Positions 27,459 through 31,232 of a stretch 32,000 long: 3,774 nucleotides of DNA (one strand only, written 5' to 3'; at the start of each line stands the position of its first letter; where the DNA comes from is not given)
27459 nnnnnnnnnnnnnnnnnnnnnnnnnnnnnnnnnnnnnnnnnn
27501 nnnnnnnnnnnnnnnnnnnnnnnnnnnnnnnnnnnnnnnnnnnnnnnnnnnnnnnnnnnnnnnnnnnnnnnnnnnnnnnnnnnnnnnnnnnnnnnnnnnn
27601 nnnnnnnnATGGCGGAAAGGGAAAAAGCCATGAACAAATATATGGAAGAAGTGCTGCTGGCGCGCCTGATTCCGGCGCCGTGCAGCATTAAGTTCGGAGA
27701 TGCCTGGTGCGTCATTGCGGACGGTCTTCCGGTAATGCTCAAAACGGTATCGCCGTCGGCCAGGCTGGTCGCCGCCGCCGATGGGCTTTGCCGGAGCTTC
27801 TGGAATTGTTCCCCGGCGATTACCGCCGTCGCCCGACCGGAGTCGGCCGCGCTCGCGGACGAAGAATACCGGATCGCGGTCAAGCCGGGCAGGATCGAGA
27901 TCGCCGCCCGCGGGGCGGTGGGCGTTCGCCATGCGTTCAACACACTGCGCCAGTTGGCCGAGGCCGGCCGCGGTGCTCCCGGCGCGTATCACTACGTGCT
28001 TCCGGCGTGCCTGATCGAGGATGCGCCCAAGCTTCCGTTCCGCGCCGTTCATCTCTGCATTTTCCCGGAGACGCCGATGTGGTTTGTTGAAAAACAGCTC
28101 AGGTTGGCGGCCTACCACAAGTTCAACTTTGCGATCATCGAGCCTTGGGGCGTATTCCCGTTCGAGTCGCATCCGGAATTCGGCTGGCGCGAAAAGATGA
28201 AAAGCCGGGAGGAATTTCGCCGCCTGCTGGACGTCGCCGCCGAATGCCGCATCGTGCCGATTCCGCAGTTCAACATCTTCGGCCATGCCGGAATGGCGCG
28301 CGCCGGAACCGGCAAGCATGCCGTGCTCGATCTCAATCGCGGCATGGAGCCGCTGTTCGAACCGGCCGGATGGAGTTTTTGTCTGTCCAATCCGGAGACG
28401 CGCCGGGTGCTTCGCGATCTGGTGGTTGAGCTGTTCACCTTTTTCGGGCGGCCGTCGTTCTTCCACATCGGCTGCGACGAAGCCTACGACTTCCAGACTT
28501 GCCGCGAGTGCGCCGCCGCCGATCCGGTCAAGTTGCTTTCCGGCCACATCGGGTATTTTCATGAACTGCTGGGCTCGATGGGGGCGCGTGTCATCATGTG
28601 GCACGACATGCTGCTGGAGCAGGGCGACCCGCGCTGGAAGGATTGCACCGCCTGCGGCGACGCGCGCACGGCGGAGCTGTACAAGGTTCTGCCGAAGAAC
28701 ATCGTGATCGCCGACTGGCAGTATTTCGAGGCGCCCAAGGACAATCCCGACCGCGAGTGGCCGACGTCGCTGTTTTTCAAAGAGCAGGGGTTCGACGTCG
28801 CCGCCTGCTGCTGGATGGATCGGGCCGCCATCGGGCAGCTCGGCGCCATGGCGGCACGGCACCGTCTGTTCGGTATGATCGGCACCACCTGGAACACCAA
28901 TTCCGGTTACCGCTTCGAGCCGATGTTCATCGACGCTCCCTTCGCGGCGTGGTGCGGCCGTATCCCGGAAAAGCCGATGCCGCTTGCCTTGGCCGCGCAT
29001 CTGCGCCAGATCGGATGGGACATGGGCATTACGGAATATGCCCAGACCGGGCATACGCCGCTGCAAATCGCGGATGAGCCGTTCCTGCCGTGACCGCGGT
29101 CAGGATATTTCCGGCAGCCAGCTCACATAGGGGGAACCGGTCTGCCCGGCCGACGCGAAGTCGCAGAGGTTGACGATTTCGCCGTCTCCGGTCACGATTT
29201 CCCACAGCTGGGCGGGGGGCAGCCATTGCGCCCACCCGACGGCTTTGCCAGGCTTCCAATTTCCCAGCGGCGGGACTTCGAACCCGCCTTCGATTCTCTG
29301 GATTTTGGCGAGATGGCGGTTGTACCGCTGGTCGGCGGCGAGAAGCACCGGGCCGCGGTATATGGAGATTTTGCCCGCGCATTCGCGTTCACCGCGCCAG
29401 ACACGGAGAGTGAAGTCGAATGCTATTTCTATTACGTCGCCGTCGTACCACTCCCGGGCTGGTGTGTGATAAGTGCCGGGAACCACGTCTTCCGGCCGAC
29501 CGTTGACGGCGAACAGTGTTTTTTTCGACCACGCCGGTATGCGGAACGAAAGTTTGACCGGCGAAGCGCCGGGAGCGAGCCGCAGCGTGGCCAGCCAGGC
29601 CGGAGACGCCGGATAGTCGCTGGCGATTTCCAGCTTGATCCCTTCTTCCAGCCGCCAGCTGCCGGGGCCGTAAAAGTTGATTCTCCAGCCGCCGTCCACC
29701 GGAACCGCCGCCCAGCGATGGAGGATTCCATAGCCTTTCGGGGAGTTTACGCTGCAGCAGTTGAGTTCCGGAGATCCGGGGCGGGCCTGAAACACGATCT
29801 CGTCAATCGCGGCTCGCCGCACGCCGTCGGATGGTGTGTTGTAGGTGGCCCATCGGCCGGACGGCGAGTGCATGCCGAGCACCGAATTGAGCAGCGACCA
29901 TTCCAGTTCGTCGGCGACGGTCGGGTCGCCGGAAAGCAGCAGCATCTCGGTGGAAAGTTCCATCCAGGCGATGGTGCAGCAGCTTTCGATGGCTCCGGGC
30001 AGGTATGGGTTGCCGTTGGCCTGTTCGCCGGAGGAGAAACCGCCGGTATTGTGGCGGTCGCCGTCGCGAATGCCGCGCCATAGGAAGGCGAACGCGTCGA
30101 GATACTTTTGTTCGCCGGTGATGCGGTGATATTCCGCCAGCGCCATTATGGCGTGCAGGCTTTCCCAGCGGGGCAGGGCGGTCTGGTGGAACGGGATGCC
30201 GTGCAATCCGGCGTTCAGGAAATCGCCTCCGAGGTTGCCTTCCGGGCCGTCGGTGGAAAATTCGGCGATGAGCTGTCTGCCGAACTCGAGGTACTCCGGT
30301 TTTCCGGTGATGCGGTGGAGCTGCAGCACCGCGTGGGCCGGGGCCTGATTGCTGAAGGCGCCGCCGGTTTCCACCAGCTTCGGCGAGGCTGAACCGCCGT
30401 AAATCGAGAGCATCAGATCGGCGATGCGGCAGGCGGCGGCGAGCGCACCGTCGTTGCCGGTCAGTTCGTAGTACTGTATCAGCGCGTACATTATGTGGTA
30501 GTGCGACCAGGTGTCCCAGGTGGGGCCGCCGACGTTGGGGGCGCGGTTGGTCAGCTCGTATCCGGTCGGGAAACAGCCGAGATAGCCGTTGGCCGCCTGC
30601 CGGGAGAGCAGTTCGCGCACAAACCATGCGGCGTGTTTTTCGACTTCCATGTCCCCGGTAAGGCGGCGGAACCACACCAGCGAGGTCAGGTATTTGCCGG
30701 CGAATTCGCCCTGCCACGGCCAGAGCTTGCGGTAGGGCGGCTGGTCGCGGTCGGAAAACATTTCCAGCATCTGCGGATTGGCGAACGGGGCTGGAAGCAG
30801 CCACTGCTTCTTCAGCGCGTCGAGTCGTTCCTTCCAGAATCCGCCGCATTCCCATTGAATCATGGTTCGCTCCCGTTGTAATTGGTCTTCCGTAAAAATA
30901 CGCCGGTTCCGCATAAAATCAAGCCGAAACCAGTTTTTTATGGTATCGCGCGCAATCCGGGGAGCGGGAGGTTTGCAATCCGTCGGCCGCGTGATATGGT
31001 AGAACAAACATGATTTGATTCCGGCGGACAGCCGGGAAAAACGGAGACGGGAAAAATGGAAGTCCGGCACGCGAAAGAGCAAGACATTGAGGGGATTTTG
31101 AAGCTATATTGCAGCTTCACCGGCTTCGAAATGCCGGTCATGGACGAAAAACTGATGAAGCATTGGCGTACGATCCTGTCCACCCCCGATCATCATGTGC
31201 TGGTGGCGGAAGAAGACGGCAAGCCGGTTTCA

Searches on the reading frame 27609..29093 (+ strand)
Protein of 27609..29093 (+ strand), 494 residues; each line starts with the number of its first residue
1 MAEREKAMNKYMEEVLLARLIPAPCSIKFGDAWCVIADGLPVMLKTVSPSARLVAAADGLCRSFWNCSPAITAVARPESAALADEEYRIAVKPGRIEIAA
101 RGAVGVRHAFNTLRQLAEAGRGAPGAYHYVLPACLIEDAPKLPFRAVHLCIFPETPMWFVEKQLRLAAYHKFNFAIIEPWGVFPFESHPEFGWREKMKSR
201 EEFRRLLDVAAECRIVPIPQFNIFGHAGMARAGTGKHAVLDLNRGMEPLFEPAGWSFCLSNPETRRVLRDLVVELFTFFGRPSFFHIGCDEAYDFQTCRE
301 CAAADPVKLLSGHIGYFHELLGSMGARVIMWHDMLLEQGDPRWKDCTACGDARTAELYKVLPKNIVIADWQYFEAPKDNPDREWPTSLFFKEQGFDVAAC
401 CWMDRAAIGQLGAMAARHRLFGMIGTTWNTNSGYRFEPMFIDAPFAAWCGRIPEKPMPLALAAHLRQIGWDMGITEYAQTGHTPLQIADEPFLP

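Call 42: search_protein_families(library=pfam, proteins=[window:27609-29093:+], max_evalue=0.01)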
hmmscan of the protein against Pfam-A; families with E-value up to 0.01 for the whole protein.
window:27609-29093:+ (494 aa): 3 families
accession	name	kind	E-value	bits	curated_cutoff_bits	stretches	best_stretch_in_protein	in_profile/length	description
PF00728.28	Glyco_hydro_20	-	6.9e-10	39.2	22.3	1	199-372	76-241/348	Glycosyl hydrolase family 20, catalytic domain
PF02838.20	Glyco_hydro_20b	-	9e-08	33.3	26.1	1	20-139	4-124/124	Glycosyl hydrolase family 20, domain 2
PF14845.11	Glycohydro_20b2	-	8.3e-05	23.8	27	1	83-116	96-130/130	beta-acetyl hexosaminidase like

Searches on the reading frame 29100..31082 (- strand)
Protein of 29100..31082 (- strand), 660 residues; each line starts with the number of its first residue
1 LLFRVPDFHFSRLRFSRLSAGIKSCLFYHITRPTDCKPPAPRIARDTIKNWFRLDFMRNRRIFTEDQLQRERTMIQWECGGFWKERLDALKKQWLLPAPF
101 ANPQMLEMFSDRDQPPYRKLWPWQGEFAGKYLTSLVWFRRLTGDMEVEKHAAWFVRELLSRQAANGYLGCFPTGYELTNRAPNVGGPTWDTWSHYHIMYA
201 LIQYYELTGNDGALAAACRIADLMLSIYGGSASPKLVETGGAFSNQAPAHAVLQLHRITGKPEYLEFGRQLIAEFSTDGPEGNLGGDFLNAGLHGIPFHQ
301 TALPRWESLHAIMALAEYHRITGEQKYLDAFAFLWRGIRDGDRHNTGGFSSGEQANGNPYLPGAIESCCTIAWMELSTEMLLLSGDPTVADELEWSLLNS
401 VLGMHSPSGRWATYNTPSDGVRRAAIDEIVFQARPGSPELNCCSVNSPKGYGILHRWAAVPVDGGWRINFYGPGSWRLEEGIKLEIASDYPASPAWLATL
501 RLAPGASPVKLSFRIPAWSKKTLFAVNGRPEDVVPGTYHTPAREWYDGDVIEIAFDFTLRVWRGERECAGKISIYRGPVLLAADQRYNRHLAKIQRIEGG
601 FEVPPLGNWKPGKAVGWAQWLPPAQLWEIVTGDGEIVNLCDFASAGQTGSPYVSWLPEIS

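Call 42: search_protein_families(library=pfam, proteins=[window:29100-31082:-], max_evalue=0.01)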
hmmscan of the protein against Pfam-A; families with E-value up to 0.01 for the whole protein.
window:29100-31082:- (660 aa): 3 families
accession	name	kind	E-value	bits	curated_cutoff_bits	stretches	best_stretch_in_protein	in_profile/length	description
PF07944.18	Beta-AFase-like_GH127_cat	-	7e-42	144.2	24.9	1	82-423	8-348/376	Beta-L-arabinofuranosidase, GH127 catalytic domain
PF20736.2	Glyco_hydro127M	-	1.4e-11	44.8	24.2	1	468-556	4-94/95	Beta-L-arabinofuranosidase, GH127 middle domain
PF07221.17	GlcNAc_2-epim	-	0.0056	16.4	23.4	0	253-339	222-309/347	N-acylglucosamine 2-epimerase (GlcNAc 2-epimerase)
